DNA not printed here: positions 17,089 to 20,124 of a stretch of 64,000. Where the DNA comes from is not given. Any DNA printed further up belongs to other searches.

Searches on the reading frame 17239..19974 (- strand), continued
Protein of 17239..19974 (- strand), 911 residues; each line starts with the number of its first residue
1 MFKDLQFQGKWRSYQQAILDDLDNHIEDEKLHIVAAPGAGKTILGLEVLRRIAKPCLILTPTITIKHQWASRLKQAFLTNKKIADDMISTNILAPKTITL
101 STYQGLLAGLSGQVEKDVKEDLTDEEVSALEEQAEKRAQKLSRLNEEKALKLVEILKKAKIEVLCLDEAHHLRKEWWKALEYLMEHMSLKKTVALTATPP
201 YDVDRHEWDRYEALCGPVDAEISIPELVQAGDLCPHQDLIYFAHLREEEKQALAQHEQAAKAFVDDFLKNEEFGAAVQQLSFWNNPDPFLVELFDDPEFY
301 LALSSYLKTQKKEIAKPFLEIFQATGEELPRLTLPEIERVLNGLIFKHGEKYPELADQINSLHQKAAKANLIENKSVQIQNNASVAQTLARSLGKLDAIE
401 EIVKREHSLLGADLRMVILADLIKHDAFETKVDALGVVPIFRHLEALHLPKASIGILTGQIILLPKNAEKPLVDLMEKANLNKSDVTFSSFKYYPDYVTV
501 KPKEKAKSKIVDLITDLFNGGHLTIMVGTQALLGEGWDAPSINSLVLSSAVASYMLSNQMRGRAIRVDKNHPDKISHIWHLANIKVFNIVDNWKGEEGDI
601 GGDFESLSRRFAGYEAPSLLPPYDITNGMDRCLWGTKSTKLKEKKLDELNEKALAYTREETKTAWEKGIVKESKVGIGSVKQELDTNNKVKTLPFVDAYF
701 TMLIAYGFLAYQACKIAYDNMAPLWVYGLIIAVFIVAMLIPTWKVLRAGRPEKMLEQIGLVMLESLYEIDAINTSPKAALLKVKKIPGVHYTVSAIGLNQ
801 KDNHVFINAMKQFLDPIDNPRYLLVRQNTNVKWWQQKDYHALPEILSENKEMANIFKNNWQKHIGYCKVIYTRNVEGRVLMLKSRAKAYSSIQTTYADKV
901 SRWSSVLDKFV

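Call 21: search_dna_similar(query=window:17239-19974:-, collection=phages, mode=protein, max_rows=15)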
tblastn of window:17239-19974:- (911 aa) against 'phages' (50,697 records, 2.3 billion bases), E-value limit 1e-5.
Records with a match: 2; places in all: 2; records where one place covers at least 80% of the query: 2.
Best place of each record, by identity: <60% 2.
By first word of the organism name: Bacteriophage 2.
By host as written in the record: - 2.
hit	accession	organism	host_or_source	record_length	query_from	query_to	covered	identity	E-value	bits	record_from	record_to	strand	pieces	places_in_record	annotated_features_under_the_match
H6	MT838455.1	Bacteriophage sp.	human fecal samples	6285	5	891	97%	33.4%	5e-139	462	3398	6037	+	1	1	record has no annotation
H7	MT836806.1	Bacteriophage sp.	human fecal samples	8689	5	889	97%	31.3%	5e-141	469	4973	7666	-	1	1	record has no annotation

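Call 23: predict_structure(alignment_id=A1)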
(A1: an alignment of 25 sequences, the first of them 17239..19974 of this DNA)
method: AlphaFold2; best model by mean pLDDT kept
length: 911 residues; sequences in the alignment: 25
mean_pLDDT: 75.9   pTM: 0.61
mean pLDDT of the five models: 75.9, 73.8, 72.2, 71.7, 69.3
residues with pLDDT >= 90: 122; 70-90: 536; 50-70: 180; < 50: 73
segments of 3 or more residues with pLDDT < 50: 114-141, 550-556, 595-597, 671-680, 889-911
pLDDT, mean of each block of 10 residues (from residue 1): 69 72 76 66 82 89 75 74 80 88 84 44 41 39 72 89 84 73 84 72 56 63 69 83 81 81 89 90 85 79 89 86 70 85 87 89 88 80 67 84 93 89 80 77 88 86 92 91 89 91 82 87 88 64 79 50 70 83 67 51 67 75 76 71 77 91 81 36 61 64 79 86 85 84 75 85 91 81 73 74 74 70 74 62 81 90 83 73 57 43 40 31
secondary structure, 60 per line:
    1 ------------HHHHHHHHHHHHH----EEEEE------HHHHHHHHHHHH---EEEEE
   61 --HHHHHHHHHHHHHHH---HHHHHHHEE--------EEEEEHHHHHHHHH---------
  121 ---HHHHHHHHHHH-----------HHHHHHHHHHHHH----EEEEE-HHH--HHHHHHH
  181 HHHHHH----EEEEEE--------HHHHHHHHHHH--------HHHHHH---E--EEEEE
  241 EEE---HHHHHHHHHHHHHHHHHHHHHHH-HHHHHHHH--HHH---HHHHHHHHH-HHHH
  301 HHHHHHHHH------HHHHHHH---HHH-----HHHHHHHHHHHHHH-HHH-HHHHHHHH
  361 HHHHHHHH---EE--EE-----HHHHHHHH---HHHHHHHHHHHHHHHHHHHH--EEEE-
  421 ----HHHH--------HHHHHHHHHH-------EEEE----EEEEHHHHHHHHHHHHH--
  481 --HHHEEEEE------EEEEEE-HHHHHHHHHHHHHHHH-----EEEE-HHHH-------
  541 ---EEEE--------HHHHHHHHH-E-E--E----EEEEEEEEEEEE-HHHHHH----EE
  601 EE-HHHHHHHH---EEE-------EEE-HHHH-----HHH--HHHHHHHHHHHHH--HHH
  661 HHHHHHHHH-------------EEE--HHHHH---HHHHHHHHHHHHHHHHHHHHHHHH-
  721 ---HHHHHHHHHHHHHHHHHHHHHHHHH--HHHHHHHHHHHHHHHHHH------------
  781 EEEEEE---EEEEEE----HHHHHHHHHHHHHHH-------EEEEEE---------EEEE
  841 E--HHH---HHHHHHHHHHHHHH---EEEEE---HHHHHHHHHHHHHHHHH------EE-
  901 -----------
elements in order (helices of 4 or more, strands of 3 or more residues): H13-25 E30-34 H41-52 E56-60 H63-77 H81-87 E98-102 H103-111 H124-134 H146-158 E163-167 H174-186 E191-196 H205-215 H224-229 E236-243 H247-269 H271-278 H287-295 H297-309 H316-322 H334-347 H353-368 H383-390 H394-413 E416-419 H425-428 H437-446 E454-457 E462-465 H466-478 E486-490 E497-502 H504-519 E525-528 H530-533 E544-547 H556-564 E576-587 H589-594 E599-602 H604-611 E615-617 E625-627 H629-632 H643-655 H658-669 E683-685 H688-692 H696-719 H724-748 H751-768 E781-786 E790-795 H800-814 E822-827 E837-841 H850-863 E867-871 H875-891

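Call 26: fold_search(model_id=the predicted structure, library=pdb)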
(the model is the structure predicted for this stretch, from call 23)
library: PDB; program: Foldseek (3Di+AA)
matches with E <= 10: 1497; with E <= 0.001: 241
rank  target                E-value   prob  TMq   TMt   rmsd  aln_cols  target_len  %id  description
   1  5tnu_A                5.7e-13  1.00  0.17  0.33  21.7       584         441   14  S. tokodaii XPB II crystal structure at 3.0 Angstrom resolution (released 2017-11-01)
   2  6p4w_A                1.9e-12  1.00  0.23  0.40  11.4       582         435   15  XPB helicase in a complex with truncated Bax1 from Sulfurisphaera tokodaii at 2.96 Angstrom resolution (released 2020-06-03)
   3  9lov_C                2.1e-12  1.00  0.28  0.37  19.3       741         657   13  LGP2:MDA5:dsRNA filament (released 2026-01-28)
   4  6p4f_C                2.3e-12  1.00  0.31  0.61   8.7       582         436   14  Crystal structure of the XPB-Bax1-forked DNA ternary complex (released 2020-06-17)
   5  6p4o_E                3.2e-12  1.00  0.24  0.40  10.8       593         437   14  Complex of XPB helicase with Bax1 endonuclease from Sulfurisphaera tokodaii at 3.15 Angstroms resolution (released 2020-06-03)
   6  6p4o_C                3.7e-12  1.00  0.24  0.41  11.5       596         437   14  Complex of XPB helicase with Bax1 endonuclease from Sulfurisphaera tokodaii at 3.15 Angstroms resolution (released 2020-06-03)
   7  6p4o_A                4.1e-12  1.00  0.24  0.41  11.0       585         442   14  Complex of XPB helicase with Bax1 endonuclease from Sulfurisphaera tokodaii at 3.15 Angstroms resolution (released 2020-06-03)
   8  5jch_B                6.8e-12  1.00  0.28  0.38  16.9       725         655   12  Crystal structure of chicken MDA5 with 5'p 10-mer dsRNA and ADP-Mg2+ at 2.95 A resolution (untwinned). (released 2016-06-01)
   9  5jch_A                7.5e-12  1.00  0.28  0.38  18.8       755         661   12  Crystal structure of chicken MDA5 with 5'p 10-mer dsRNA and ADP-Mg2+ at 2.95 A resolution (untwinned). (released 2016-06-01)
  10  5jc7_A                9.2e-12  1.00  0.29  0.39  16.3       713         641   12  Crystal structure of chicken MDA5 with 5'p 24-mer dsRNA and ADP-Mg2+ at 2.75 A resolution. (released 2016-06-01)
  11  5jcf_A                1.0e-11  1.00  0.29  0.38  16.8       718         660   12  Crystal structure of chicken MDA5 with 5'p 10-mer dsRNA and ADP-Mg2+ at 2.6 A resolution (orthorhombic form). (released 2016-06-01)
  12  5jcf_B                1.1e-11  1.00  0.29  0.39  16.8       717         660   12  Crystal structure of chicken MDA5 with 5'p 10-mer dsRNA and ADP-Mg2+ at 2.6 A resolution (orthorhombic form). (released 2016-06-01)
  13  6p66_C                1.2e-11  1.00  0.16  0.31  21.3       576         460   14  The crystal structure of the XPB complex with Bax1 from Archaeoglobus fulgidus at 3.0 Angstrom resolution (released 2020-06-17)
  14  7bkp_A                1.3e-11  1.00  0.28  0.35  20.7       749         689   12  CryoEM structure of disease related M854K MDA5-dsRNA filament in complex with ATP (released 2021-11-17)
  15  6p66_A                1.4e-11  1.00  0.16  0.31  21.1       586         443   15  The crystal structure of the XPB complex with Bax1 from Archaeoglobus fulgidus at 3.0 Angstrom resolution (released 2020-06-17)
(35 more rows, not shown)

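Call 40: search_protein_families(library=pfam, alignment_id=A3, max_evalue=0.00001)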
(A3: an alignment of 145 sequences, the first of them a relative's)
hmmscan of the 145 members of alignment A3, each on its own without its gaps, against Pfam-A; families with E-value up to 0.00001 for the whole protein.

A. member 1, L001:2376-3377:+ (334 aa): 4 families
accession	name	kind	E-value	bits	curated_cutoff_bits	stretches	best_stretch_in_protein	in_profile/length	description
PF13183.11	Fer4_8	-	3e-12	47.3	27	1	9-77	2-68/68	4Fe-4S dicluster domain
PF13534.11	Fer4_17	-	4.9e-09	37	22.2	1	11-78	1-61/61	4Fe-4S dicluster domain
PF12838.12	Fer4_7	-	1.3e-07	32.4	27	1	11-77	1-52/52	4Fe-4S dicluster domain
PF02754.22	CCG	-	2.8e-07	31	20.6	1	124-203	1-84/85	Cysteine-rich domain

B. families by the number of members that match (of 145 scanned): 149 families (the first 25 are shown)
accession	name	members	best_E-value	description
PF00072.30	Response_reg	7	8.6e-29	Response regulator receiver domain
PF00486.34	Trans_reg_C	6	1e-25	Transcriptional regulatory protein, C terminal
PF06961.18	DUF1294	4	2.3e-23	Protein of unknown function (DUF1294)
PF00583.31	Acetyltransf_1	4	2.4e-18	Acetyltransferase (GNAT) family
PF00005.33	ABC_tran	3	1.2e-56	ABC transporter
PF13304.12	AAA_21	3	4.9e-21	AAA domain, putative AbiEii toxin, Type IV TA system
PF00886.24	Ribosomal_S16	3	2.7e-20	Ribosomal protein S16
PF13508.13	Acetyltransf_7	3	1.4e-12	Acetyltransferase (GNAT) domain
PF02463.25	SMC_N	3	8.6e-11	RecF/RecN/SMC N terminal domain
PF01380.27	SIS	2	9e-61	SIS domain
PF00155.27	Aminotran_1_2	2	4.8e-26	Aminotransferase class I and II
PF13527.13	Acetyltransf_9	2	1e-24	Acetyltransferase (GNAT) domain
PF00578.27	AhpC-TSA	2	2.7e-24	AhpC/TSA family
PF13522.11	GATase_6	2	3.2e-21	Glutamine amidotransferase domain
PF07690.21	MFS_1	2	1e-20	Major Facilitator Superfamily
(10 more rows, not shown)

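Call 41: search_protein_families(library=padloc, alignment_id=A3, max_evalue=1e-10)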
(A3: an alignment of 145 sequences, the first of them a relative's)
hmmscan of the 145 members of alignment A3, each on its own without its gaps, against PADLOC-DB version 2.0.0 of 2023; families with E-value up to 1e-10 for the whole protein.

A. member 1, L001:2376-3377:+ (334 aa): 0 families

B. families by the number of members that match (of 145 scanned): 30 families (the first 25 are shown)
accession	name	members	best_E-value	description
PDLC04135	mad3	3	1.4e-51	mads_3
PDLC02980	AriA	2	1.8e-20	-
PDLC04140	mad8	2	3e-16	mads_8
PDLC02861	DpdF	1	6.7e-225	DpdF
PDLC02864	DpdF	1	4.5e-184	DpdF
PDLC02870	DpdF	1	2.8e-135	DpdF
PDLC02235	AbiEi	1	1.2e-90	AbiEi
PDLC03928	PsyrT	1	1.4e-86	-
PDLC02865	DpdF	1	2.3e-83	DpdF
PDLC02261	AbiEi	1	4.1e-65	AbiEi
PDLC02859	DpdF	1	3.8e-52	DpdF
PDLC02243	AbiEi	1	1.5e-51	AbiEi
PDLC02863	DpdF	1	2.1e-46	DpdF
PDLC02872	DpdF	1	1.8e-44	DpdF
PDLC02868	DpdF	1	2.4e-44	DpdF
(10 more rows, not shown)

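Call 44: find_encoding_contigs(protein=P0006, flank=6000, max_places=2)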
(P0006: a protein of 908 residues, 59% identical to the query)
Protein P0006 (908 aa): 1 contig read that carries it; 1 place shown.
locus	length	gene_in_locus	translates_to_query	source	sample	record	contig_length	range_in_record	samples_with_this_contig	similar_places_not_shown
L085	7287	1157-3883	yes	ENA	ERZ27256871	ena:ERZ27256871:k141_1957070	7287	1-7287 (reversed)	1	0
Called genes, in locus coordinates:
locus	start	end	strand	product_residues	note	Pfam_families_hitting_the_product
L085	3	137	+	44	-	?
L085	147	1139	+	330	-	-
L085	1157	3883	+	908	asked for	PF00270:DEAD (weak), PF04851:ResIII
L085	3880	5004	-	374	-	PF00294:PfkB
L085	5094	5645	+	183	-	-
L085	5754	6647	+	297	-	PF00459:Inositol_P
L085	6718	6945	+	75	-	PF01197:Ribosomal_L31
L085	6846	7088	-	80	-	-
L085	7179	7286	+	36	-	?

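Call 45: find_encoding_contigs(protein=P0004, flank=6000, max_places=2)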
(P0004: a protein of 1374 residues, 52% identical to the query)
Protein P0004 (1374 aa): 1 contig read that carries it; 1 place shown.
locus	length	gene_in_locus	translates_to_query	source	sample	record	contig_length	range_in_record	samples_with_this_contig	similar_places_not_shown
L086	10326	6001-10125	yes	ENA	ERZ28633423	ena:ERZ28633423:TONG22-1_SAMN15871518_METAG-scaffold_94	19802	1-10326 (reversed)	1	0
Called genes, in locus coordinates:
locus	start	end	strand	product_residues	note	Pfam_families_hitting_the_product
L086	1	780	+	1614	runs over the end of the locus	PF04577:Glyco_transf_61, PF04765:TOD1_MUCI70, PF05045:RgpF, PF00535:Glycos_transf_2 (weak)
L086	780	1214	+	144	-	PF01467:CTP_transf_like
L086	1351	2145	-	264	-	PF00483:NTP_transferase, PF12804:NTP_transf_3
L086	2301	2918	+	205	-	-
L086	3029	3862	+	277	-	PF00800:PDT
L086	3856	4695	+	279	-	PF01738:DLH (faint), PF02129:Peptidase_S15 (weak), PF12146:Hydrolase_4, PF00561:Abhydrolase_1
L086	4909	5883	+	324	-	-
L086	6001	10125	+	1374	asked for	PF00270:DEAD (faint), PF04851:ResIII, PF00271:Helicase_C (faint)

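Call 57: get_annotated_region(hit=H2, flank=8000)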
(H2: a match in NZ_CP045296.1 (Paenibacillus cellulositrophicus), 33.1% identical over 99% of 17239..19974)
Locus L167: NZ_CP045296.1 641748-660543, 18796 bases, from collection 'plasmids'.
description: Paenibacillus cellulositrophicus strain KACC 16577 plasmid unnamed1, complete sequence
organism: Paenibacillus cellulositrophicus (NCBI taxid 562959)
taxonomy: Bacteria; Bacillota; Bacilli; Bacillales; Paenibacillaceae; Paenibacillus; Paenibacillus cellulositrophicus
host: -; source: cell culture,Thai soil; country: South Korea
typing (MOB-suite, as given by PLSDB): non-mobilizable
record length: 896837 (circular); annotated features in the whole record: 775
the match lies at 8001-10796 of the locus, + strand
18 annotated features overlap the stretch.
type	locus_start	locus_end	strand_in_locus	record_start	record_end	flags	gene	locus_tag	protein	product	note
CDS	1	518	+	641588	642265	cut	-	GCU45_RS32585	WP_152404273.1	response regulator transcription factor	GO:0000160 - phosphorelay signal transduction system [Evidence IEA]; GO:0006355 - regulation of DNA-templated ...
CDS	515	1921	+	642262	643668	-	-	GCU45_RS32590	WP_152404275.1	ATP-binding protein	-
CDS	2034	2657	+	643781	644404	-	-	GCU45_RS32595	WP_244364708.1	undecaprenyl-diphosphatase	-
CDS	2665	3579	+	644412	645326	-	-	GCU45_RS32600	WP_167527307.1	alkaline phosphatase family protein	-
CDS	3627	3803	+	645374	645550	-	-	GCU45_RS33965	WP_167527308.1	hypothetical protein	-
CDS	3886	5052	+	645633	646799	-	-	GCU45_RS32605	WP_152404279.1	glycosyltransferase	-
CDS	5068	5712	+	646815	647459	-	-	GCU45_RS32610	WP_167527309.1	VTT domain-containing protein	-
CDS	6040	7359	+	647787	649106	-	-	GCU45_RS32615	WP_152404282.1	VTT domain-containing protein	-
CDS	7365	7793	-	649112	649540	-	-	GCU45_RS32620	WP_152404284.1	EamA family transporter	-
CDS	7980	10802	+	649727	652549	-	-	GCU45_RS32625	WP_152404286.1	DEAD/DEAH box helicase family protein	-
CDS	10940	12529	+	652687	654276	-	-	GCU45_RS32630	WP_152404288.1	copper amine oxidase N-terminal domain-containing protein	-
CDS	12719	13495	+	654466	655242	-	-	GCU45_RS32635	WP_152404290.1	NUDIX domain-containing protein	-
CDS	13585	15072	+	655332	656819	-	-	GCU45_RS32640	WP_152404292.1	nicotinate phosphoribosyltransferase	GO:0009435 - NAD biosynthetic process [Evidence IEA]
CDS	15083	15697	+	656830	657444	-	nadD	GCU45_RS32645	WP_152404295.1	nicotinate (nicotinamide) nucleotide adenylyltransferase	GO:0009435 - NAD biosynthetic process [Evidence IEA]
CDS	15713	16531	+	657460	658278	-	nadE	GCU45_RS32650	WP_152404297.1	ammonia-dependent NAD(+) synthetase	GO:0009435 - NAD biosynthetic process [Evidence IEA]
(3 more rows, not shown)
